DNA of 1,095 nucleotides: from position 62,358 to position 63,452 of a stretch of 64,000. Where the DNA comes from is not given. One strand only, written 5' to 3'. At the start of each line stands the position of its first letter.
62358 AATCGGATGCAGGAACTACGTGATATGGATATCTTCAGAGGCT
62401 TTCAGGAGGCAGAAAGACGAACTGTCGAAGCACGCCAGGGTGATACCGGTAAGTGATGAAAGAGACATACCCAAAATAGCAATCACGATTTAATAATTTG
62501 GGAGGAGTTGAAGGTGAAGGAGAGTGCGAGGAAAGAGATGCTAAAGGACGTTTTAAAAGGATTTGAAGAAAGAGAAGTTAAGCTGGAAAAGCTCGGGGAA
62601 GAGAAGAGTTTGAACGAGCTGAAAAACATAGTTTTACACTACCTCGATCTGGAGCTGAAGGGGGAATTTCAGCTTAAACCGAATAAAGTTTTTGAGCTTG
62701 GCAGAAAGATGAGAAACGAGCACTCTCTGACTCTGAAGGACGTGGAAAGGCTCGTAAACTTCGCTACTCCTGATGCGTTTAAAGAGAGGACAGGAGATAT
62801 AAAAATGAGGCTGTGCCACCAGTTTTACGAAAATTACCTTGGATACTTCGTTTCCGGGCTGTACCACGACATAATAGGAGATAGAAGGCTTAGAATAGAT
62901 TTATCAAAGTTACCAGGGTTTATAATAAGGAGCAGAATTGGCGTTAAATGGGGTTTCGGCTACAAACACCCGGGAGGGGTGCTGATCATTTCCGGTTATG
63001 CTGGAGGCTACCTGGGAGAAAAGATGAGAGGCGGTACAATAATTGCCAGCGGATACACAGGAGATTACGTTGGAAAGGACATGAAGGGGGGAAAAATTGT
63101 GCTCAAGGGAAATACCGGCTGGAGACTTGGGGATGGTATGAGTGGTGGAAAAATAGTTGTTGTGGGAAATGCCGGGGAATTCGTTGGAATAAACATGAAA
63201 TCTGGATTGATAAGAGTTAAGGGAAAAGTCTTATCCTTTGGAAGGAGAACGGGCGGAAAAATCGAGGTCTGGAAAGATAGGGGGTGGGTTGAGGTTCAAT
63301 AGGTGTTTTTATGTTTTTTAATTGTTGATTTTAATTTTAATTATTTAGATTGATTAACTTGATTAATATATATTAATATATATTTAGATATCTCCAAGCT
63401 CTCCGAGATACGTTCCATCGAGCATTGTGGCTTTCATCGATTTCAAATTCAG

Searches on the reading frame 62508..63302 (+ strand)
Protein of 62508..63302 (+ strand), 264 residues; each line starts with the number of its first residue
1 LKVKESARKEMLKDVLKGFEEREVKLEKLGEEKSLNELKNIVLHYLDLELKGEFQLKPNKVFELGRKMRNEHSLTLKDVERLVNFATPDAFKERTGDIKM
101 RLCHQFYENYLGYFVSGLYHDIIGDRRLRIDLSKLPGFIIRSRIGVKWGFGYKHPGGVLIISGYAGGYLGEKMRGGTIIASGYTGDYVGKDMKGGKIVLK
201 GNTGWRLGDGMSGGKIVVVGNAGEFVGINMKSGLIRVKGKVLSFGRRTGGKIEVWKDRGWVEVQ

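Call 27: search_protein_families(library=pfam, proteins=[window:62508-63302:+], max_evalue=0.01)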
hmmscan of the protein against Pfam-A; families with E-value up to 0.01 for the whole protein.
window:62508-63302:+ (264 aa): 1 family
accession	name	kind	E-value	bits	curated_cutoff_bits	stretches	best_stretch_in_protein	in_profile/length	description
PF01493.24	GXGXG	-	4.3e-07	30.1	32.5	2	152-226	97-170/190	GXGXG motif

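Call 64: find_encoding_contigs(protein=window:62508-63302:+, flank=10000, max_places=1)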
Protein window:62508-63302:+ (264 aa): no gene with exactly this product is on record in the collection.
